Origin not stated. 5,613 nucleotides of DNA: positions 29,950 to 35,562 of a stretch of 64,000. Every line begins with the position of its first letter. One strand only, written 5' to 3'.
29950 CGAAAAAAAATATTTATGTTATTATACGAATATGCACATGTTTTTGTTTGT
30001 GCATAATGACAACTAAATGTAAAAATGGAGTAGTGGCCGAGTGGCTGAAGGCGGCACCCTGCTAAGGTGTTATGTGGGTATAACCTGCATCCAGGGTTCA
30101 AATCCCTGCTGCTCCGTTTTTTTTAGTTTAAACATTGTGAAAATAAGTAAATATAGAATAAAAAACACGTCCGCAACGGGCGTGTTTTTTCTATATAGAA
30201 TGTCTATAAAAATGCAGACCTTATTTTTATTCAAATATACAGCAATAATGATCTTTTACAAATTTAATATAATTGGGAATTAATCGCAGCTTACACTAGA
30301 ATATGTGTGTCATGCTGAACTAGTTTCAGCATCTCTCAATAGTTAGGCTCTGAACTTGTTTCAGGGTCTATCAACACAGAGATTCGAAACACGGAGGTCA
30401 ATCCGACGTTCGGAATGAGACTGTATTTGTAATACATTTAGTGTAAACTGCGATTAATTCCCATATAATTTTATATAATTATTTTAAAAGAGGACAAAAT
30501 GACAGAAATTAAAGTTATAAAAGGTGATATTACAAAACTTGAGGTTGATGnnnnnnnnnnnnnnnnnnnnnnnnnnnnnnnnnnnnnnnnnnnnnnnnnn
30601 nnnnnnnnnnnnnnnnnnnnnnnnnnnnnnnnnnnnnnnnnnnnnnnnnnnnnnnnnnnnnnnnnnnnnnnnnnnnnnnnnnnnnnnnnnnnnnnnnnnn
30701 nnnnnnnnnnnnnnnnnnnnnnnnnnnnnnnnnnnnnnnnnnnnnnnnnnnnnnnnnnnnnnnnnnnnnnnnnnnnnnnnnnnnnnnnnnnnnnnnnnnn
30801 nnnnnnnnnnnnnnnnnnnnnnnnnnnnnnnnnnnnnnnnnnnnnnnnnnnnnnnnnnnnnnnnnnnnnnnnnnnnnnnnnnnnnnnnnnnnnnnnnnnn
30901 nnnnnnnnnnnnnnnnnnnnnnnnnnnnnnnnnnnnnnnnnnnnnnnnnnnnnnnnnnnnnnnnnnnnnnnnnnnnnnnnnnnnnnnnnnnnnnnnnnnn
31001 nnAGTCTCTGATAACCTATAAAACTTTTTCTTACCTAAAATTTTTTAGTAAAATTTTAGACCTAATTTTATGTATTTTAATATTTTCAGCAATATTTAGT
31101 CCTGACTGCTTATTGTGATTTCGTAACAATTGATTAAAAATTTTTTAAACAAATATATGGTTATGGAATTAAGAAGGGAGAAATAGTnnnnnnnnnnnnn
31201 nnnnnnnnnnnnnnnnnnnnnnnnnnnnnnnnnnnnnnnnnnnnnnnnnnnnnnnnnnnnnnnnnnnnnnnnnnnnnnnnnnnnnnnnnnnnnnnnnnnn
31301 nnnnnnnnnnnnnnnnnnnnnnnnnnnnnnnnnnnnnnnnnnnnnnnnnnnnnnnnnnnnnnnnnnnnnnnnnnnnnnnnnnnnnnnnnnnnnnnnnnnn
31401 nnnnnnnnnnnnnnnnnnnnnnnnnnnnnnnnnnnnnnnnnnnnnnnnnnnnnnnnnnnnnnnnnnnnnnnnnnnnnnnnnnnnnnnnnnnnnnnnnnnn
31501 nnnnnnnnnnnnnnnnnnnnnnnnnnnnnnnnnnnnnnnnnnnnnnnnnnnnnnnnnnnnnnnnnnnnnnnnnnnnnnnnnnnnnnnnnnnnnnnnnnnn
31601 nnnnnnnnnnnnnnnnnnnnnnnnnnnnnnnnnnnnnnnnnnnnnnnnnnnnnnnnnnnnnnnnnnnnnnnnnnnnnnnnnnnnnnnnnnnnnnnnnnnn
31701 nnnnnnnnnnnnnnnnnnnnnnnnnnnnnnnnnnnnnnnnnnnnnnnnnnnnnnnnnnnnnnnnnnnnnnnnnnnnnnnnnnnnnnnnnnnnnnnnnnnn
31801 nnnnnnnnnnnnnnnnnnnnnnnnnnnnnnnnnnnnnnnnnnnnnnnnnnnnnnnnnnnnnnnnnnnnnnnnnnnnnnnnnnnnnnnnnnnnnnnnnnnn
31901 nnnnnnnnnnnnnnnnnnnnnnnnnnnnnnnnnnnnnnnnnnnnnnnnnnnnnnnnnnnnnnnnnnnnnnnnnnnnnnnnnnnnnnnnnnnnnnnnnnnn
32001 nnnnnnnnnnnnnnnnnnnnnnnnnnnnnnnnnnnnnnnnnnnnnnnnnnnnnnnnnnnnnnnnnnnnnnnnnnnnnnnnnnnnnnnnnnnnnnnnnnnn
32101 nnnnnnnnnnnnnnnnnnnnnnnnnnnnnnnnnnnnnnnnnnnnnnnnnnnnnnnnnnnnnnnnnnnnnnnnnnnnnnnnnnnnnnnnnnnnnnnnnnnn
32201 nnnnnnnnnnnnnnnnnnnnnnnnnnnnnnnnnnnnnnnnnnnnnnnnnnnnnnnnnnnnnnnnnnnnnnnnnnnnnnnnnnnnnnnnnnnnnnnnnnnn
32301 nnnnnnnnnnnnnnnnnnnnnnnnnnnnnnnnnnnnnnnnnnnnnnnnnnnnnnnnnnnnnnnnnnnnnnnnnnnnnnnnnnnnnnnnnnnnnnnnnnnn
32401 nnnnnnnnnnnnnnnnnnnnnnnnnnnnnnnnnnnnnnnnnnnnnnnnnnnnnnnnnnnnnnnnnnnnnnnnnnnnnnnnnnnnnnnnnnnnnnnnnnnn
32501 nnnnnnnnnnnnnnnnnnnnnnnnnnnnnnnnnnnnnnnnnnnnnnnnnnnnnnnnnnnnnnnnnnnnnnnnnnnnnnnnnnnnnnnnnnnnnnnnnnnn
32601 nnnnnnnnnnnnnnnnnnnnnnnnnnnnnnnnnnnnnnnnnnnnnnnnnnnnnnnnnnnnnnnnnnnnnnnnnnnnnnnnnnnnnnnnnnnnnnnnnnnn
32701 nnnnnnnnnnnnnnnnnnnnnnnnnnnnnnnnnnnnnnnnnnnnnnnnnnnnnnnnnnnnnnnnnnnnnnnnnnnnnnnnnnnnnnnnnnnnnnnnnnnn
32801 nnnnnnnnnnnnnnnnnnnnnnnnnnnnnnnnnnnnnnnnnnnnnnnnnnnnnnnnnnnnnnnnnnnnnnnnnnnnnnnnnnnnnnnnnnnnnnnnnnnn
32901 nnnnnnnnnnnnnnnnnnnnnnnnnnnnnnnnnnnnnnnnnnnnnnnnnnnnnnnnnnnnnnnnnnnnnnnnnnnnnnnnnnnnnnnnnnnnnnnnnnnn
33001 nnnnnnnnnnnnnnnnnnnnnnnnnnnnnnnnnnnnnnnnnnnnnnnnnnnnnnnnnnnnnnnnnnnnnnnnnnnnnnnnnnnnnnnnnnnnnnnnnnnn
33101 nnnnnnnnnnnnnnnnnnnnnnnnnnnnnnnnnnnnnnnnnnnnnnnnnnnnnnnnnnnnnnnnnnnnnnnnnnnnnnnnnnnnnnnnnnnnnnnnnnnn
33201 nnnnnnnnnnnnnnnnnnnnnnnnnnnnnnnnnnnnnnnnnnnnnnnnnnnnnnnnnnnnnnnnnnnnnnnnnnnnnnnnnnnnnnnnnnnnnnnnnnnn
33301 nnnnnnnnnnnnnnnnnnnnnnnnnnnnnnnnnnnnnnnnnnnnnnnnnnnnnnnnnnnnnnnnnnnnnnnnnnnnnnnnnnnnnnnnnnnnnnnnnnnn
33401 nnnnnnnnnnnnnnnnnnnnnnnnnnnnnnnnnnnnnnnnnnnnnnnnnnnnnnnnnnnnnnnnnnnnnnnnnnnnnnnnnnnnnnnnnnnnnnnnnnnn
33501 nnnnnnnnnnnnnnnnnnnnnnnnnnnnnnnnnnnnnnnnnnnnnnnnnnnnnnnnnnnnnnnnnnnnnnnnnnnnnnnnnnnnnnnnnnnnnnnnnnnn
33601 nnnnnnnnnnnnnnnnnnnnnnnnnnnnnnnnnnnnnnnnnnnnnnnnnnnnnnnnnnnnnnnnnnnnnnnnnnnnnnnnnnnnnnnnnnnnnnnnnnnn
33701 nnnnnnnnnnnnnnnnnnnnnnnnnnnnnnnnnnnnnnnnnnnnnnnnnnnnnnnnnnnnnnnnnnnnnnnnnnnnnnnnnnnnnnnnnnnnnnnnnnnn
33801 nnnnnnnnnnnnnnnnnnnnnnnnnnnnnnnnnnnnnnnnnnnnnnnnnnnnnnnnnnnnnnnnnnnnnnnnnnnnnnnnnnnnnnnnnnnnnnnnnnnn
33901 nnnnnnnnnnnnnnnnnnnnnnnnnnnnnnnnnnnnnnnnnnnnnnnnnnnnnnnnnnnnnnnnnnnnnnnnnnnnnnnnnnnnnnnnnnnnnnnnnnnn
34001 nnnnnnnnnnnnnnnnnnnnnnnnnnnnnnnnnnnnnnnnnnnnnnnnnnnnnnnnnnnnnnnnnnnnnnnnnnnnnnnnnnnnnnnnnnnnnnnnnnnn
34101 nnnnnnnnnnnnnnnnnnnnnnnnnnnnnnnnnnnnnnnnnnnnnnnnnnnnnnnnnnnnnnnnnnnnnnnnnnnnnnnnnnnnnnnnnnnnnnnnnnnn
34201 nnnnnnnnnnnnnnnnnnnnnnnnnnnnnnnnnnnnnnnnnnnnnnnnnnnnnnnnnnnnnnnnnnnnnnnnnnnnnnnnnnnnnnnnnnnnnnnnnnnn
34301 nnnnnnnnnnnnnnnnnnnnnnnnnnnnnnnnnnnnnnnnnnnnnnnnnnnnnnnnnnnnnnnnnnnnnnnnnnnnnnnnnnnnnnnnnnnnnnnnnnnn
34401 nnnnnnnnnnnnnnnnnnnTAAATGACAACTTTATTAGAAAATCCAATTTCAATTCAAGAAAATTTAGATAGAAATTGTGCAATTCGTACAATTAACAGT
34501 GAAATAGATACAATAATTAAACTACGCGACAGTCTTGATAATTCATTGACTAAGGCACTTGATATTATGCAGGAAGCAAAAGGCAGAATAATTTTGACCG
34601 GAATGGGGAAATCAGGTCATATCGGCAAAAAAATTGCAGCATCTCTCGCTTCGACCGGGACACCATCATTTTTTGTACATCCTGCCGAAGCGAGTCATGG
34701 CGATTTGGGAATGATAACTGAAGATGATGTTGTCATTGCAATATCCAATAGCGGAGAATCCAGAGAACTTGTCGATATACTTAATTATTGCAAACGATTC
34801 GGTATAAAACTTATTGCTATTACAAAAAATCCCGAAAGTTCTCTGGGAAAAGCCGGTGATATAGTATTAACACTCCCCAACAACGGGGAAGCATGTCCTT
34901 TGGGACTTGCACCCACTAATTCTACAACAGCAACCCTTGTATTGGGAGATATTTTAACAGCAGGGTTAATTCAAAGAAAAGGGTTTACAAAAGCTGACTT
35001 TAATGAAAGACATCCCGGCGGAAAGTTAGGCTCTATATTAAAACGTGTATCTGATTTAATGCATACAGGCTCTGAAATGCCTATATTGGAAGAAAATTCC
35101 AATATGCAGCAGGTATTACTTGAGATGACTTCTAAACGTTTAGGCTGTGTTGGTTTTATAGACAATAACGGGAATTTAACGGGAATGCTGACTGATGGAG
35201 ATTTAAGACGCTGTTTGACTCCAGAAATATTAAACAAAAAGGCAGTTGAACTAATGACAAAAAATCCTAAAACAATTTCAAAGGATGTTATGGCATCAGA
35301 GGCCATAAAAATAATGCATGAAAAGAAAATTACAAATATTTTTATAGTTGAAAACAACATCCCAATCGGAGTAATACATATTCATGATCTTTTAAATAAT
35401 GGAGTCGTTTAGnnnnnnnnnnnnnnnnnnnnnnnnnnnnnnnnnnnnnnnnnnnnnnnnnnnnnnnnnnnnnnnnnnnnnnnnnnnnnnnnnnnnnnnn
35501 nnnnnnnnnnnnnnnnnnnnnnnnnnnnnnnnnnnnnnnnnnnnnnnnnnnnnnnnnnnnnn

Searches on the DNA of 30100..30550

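Call 72: search_rna_families(source=window, start=30100, end=30550, threshold=evalue, max_evalue=1)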
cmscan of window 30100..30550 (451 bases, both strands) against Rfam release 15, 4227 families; matches with E-value up to 1: 12.
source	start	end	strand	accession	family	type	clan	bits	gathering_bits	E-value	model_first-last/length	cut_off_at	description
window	30137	30188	+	RF02844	RefA9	Gene; antisense;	-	27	49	0.043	1-64/64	no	Enterococcus sRNA A9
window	30101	30192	+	RF01859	Phe_leader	Cis-reg; leader;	-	24.8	55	0.058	1-125/125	no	Phenylalanine leader peptide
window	30137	30210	+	RF03055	RAGATH-30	Gene; sRNA;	-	23.2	59.5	0.032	1-59/59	no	RAGATH-30 RNA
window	30157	30190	+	RF02083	OrzO-P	Gene; antitoxin;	-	21.7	60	0.37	43-76/76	no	OrzO-P RNA antitoxin family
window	30124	30191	+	RF02428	SpF11_sRNA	Gene; sRNA;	-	21.7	54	0.66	1-95/95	no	Streptococcus sRNA SpF11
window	30117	30196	+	RF02059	STnc50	Gene; sRNA;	-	20.5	55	0.57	1-84/84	no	Salmonella enterica sRNA STnc40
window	30130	30193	+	RF02063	STnc350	Gene; sRNA;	-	20.2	60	0.27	1-68/68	no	Salmonella enterica sRNA STnc350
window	30151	30194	-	RF03751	mir-7445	Gene; miRNA;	-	19.6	79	0.94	1-60/60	no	mir-7445 microRNA precursor family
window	30157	30236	-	RF00506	Thr_leader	Cis-reg; leader;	-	19.5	55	0.28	1-118/118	no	Threonine operon leader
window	30126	30190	+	RF00506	Thr_leader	Cis-reg; leader;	-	17.8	55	0.7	1-118/118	no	Threonine operon leader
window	30161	30355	-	RF02377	SurA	Gene; sRNA;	-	15.1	100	0.079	1-279/279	no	SurA sRNA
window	30191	30373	-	RF00028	Intron_gpI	Intron;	-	13.3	50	0.68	1-253/253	no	Group I catalytic intron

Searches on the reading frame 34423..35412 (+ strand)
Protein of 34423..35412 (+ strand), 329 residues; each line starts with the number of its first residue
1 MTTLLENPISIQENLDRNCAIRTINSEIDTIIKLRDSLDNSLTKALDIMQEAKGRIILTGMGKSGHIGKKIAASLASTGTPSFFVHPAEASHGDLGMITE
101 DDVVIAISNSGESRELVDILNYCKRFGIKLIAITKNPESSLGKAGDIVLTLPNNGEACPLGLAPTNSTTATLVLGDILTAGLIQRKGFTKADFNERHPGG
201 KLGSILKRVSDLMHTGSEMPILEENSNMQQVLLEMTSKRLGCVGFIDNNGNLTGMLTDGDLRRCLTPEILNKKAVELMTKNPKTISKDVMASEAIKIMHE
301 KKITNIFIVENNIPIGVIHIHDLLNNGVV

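Call 42: search_protein_families(library=pfam, proteins=[window:34423-35412:+], max_evalue=0.00001)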
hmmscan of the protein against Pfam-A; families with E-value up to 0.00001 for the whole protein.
window:34423-35412:+ (329 aa): 3 families
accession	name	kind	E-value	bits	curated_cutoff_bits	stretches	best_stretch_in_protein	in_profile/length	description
PF01380.27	SIS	-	1.6e-33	115.8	25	1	50-178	3-128/131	SIS domain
PF00571.33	CBS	-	4.2e-20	72.3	24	1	276-325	3-53/57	CBS domain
PF13580.11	SIS_2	-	2.8e-07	31.1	27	1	98-134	101-137/138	SIS domain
